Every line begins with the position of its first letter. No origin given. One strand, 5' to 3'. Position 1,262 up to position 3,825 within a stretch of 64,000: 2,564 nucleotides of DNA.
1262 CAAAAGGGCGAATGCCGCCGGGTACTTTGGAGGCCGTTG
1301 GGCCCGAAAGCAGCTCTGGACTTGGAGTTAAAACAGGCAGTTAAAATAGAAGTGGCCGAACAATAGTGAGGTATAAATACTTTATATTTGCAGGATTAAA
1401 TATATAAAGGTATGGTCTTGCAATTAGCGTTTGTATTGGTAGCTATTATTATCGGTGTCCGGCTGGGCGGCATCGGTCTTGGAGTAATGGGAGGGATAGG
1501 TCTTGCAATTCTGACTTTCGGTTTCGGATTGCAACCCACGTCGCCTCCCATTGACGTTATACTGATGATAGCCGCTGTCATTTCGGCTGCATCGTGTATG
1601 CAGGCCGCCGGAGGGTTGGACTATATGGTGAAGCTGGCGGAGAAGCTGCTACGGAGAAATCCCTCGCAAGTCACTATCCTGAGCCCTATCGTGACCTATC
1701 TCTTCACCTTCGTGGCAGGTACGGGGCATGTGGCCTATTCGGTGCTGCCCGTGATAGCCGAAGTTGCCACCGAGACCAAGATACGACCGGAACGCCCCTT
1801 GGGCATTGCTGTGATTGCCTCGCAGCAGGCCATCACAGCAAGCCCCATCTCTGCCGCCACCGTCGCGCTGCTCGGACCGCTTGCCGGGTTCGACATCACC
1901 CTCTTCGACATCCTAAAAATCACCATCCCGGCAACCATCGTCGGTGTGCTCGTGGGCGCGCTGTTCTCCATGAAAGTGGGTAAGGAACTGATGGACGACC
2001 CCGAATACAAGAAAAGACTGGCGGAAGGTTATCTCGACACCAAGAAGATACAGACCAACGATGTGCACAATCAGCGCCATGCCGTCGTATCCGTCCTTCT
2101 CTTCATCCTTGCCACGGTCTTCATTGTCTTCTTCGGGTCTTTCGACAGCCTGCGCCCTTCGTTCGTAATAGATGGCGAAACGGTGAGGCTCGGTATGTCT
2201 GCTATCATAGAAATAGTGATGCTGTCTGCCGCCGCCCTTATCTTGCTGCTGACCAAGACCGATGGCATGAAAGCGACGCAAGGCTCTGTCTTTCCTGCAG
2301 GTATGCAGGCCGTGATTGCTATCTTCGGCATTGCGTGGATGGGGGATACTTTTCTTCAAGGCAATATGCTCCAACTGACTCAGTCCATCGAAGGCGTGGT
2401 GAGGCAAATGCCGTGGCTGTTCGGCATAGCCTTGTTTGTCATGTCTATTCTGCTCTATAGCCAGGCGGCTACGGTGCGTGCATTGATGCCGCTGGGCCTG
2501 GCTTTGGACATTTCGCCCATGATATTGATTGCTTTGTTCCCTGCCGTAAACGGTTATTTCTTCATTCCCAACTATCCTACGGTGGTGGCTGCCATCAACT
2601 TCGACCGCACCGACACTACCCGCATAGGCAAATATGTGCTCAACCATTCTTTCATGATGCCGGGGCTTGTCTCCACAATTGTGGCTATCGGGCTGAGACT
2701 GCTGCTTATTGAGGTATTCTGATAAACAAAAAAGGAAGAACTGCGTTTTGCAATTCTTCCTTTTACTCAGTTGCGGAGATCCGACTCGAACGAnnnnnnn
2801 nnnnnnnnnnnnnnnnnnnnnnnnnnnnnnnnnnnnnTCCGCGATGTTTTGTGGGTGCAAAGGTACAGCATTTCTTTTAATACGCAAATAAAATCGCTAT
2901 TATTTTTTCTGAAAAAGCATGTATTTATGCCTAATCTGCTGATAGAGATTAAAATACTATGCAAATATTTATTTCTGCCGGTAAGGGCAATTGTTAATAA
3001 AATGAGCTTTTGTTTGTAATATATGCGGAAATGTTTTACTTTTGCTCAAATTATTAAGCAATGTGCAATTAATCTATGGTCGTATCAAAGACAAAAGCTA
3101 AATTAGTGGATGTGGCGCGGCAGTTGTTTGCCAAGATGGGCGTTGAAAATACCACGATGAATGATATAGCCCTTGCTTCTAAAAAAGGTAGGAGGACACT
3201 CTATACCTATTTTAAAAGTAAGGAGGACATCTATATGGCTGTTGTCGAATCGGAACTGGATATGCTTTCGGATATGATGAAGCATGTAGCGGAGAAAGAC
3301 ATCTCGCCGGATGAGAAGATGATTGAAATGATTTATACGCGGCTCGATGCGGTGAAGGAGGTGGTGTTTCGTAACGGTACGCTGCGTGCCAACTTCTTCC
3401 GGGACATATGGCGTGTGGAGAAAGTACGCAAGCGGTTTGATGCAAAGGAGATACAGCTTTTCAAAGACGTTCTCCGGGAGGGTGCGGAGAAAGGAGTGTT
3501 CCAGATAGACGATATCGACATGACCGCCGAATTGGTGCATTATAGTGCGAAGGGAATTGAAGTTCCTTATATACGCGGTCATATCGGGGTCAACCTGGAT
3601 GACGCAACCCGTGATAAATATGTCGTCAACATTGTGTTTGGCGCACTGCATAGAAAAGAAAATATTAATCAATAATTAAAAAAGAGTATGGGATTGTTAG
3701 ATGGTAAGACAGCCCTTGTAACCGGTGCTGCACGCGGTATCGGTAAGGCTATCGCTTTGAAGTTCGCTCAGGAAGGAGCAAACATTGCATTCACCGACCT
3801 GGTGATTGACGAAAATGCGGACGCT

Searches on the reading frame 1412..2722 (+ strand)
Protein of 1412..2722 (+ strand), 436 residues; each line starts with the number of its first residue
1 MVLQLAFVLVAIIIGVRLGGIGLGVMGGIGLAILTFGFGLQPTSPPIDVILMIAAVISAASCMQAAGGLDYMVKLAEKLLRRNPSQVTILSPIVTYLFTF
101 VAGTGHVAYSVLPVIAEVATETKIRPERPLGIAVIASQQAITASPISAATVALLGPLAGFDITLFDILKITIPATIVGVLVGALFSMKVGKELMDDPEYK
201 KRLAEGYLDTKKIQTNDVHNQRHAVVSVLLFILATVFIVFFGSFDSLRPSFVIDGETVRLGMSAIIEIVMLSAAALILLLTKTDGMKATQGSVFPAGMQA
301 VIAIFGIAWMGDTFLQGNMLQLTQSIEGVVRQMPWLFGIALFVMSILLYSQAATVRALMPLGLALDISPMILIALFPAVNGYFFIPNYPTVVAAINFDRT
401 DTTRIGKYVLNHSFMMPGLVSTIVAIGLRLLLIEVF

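Call 42: search_protein_families(library=pfam, proteins=[window:1412-2722:+], max_evalue=0.00001)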
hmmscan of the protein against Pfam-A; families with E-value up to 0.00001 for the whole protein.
window:1412-2722:+ (436 aa): 1 family
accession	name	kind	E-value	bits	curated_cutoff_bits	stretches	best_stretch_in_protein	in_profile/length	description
PF03605.20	DcuA_DcuB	-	5.9e-154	512.9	27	1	4-369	1-368/368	Anaerobic c4-dicarboxylate membrane transporter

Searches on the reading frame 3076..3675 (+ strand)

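Call 43: search_protein_families(library=pfam, proteins=[window:3076-3675:+], max_evalue=0.00001)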
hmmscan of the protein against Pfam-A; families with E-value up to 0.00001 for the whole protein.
window:3076-3675:+ (199 aa): 1 family
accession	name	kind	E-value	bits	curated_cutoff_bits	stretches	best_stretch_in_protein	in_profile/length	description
PF00440.29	TetR_N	-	1.2e-12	47.9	24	1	10-55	1-46/47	Bacterial regulatory proteins, tetR family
